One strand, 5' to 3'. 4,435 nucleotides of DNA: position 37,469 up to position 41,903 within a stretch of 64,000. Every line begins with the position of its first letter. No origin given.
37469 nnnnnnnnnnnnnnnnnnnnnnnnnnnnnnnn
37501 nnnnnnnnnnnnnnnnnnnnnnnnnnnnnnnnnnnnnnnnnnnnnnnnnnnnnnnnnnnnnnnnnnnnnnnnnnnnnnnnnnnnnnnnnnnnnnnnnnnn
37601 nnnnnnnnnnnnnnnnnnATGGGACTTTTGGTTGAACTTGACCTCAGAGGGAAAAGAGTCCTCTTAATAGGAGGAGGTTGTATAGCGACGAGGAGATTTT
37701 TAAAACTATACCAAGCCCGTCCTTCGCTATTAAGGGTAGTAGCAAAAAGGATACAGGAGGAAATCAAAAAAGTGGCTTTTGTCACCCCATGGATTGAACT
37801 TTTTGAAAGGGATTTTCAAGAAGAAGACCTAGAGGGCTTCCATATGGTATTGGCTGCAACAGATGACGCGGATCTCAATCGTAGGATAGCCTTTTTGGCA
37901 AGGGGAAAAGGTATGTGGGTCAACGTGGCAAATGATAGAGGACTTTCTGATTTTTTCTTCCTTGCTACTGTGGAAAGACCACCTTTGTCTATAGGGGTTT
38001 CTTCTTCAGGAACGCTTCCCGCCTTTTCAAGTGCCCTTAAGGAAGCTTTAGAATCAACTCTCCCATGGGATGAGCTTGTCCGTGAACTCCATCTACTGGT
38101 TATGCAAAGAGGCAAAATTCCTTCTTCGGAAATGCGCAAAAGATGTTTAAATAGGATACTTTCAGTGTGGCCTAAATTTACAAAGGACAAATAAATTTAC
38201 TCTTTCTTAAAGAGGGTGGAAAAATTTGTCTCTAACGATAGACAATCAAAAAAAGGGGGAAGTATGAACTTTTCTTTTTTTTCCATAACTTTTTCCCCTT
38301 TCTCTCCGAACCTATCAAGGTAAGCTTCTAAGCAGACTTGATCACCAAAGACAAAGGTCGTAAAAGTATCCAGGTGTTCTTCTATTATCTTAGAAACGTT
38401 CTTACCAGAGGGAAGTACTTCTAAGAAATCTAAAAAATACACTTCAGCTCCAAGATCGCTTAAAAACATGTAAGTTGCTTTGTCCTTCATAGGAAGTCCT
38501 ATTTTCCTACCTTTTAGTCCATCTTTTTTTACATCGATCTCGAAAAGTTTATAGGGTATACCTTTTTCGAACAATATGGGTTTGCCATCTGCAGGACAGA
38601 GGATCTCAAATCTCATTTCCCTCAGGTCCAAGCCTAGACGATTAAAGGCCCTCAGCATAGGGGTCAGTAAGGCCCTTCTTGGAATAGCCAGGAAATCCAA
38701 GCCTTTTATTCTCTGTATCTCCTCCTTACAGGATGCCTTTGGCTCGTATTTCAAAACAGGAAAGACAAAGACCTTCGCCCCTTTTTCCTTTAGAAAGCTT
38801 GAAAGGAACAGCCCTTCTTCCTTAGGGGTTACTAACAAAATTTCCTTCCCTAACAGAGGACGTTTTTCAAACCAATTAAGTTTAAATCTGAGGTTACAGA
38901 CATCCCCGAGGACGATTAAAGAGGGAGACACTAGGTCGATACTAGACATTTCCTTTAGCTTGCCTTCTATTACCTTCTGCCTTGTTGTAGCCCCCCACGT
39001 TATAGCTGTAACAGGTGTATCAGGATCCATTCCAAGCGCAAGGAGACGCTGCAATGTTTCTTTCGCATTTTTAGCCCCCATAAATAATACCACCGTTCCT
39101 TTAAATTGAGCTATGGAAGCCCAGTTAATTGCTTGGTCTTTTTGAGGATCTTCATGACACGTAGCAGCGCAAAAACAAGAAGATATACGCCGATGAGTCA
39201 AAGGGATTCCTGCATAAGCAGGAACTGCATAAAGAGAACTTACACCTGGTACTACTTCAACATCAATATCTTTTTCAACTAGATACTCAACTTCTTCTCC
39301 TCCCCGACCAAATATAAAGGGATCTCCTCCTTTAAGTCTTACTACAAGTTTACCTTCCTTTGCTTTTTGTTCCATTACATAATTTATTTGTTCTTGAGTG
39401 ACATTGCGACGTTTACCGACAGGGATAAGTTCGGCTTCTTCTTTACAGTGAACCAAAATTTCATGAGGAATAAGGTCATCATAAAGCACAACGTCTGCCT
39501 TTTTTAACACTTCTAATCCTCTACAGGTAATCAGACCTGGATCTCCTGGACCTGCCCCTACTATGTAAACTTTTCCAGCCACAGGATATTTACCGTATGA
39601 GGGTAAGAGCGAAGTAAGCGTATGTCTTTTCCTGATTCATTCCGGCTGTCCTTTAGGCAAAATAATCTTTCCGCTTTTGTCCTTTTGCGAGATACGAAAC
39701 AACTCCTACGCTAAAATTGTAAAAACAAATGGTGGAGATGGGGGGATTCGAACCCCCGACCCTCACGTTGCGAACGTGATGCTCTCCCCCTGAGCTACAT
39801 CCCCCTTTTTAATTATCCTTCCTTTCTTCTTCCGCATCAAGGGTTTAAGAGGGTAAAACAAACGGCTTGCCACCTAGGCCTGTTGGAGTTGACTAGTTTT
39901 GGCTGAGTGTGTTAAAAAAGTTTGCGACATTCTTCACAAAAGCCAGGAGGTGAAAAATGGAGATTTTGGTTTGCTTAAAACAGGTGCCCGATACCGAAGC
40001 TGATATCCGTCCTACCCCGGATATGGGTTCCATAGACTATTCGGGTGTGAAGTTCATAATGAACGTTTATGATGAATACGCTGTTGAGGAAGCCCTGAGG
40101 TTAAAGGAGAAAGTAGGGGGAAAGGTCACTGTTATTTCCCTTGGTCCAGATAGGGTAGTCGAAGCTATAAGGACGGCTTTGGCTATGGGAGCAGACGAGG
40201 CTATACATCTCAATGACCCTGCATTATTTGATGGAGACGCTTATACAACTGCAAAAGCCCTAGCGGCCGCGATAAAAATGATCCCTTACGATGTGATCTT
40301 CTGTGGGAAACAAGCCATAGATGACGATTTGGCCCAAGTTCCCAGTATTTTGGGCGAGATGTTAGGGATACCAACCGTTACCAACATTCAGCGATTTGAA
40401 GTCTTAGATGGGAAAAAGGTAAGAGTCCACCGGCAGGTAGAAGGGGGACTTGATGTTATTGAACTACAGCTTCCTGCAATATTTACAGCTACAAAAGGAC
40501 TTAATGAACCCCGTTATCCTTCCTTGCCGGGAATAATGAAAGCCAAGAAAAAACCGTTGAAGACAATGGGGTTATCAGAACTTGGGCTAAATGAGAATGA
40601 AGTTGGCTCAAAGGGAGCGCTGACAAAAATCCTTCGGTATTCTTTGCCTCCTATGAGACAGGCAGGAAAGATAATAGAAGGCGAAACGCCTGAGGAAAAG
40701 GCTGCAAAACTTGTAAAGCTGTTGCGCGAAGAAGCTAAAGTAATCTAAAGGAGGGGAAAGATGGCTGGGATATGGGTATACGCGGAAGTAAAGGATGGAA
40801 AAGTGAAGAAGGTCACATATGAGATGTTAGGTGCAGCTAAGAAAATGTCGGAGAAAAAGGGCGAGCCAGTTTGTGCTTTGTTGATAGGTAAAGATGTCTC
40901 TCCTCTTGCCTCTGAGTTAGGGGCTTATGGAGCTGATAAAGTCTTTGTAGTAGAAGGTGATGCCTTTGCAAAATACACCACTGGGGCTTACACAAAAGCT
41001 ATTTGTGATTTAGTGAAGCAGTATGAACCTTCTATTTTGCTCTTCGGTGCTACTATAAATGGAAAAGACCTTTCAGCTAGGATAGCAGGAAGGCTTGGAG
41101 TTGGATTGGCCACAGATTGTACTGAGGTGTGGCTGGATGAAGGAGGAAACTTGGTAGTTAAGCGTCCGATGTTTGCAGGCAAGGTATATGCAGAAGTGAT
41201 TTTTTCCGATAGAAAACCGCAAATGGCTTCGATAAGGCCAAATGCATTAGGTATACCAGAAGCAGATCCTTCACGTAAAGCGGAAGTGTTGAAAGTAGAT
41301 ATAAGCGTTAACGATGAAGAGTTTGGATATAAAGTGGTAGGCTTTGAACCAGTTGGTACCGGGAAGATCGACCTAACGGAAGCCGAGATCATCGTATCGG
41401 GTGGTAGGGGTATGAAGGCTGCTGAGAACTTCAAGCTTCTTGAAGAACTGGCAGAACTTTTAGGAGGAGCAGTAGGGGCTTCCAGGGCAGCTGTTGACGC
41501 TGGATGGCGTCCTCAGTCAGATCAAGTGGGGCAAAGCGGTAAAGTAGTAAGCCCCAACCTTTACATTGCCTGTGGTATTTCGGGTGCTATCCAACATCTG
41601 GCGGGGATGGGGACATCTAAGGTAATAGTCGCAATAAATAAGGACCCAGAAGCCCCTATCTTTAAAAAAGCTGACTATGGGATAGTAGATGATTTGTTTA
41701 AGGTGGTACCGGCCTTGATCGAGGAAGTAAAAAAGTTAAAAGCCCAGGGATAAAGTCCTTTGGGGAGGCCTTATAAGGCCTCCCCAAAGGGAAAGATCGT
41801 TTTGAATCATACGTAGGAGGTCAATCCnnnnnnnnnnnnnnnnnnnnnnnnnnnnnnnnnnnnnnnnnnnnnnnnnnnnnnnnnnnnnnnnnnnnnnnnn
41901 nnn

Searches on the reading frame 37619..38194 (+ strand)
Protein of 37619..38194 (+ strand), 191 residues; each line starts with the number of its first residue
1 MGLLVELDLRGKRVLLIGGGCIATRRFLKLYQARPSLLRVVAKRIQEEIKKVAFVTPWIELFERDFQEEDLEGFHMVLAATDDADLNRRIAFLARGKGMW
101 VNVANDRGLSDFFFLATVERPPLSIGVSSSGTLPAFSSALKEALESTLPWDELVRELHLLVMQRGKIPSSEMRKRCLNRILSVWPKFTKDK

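Call 36: search_protein_families(library=pfam, proteins=[window:37619-38194:+], max_evalue=0.0001)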
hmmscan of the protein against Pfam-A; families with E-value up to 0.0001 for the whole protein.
window:37619-38194:+ (191 aa): 1 family
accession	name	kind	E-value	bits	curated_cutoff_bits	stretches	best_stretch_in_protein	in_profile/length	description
PF13241.12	NAD_binding_7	-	3.2e-23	82.7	22.1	1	7-114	3-102/104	Putative NAD(P)-binding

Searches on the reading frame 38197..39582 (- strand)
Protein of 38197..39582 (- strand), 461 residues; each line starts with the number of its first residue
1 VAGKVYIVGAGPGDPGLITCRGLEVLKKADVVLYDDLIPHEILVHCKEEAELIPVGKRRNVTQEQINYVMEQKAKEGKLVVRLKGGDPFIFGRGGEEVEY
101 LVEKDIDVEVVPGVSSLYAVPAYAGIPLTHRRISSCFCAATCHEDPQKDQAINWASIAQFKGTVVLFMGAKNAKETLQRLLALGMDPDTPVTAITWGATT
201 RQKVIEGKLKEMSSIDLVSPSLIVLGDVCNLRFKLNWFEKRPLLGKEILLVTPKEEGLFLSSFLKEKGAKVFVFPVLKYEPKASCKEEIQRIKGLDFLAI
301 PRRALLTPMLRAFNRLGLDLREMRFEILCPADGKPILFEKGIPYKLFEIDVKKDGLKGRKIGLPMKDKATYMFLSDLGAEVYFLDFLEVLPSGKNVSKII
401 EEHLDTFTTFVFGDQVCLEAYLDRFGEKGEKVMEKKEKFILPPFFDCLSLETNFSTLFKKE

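Call 36: search_protein_families(library=pfam, proteins=[window:38197-39582:-], max_evalue=0.0001)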
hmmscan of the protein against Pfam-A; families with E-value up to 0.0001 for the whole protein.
window:38197-39582:- (461 aa): 1 family
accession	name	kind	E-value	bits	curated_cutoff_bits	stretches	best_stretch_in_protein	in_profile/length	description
PF00590.25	TP_methylase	-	1.8e-53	182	27.8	1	4-212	1-211/212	Tetrapyrrole (Corrin/Porphyrin) Methylases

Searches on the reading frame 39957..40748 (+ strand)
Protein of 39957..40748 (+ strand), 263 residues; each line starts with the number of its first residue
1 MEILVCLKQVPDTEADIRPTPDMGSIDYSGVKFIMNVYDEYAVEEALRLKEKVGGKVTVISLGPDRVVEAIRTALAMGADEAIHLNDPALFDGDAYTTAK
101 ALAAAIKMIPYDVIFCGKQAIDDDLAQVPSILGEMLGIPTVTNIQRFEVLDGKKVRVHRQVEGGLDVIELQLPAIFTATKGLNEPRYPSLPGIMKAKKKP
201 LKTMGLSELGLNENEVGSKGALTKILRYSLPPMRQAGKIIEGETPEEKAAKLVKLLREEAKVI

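Call 36: search_protein_families(library=pfam, proteins=[window:39957-40748:+], max_evalue=0.0001)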
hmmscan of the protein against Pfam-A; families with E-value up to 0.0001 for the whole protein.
window:39957-40748:+ (263 aa): 1 family
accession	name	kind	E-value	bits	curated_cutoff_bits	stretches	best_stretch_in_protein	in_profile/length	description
PF01012.27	ETF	-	7.6e-46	156.6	26.7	1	29-206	7-178/181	Electron transfer flavoprotein domain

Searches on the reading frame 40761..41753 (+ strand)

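Call 36: search_protein_families(library=pfam, proteins=[window:40761-41753:+], max_evalue=0.0001)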
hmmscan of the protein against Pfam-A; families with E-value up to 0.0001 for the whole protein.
window:40761-41753:+ (330 aa): 2 families
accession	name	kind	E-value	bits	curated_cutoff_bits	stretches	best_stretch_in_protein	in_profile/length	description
PF01012.27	ETF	-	1.6e-50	171.9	26.7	1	4-182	1-179/181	Electron transfer flavoprotein domain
PF00766.25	ETF_alpha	-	5.6e-39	132.4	27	1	204-283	1-80/81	Electron transfer flavoprotein FAD-binding domain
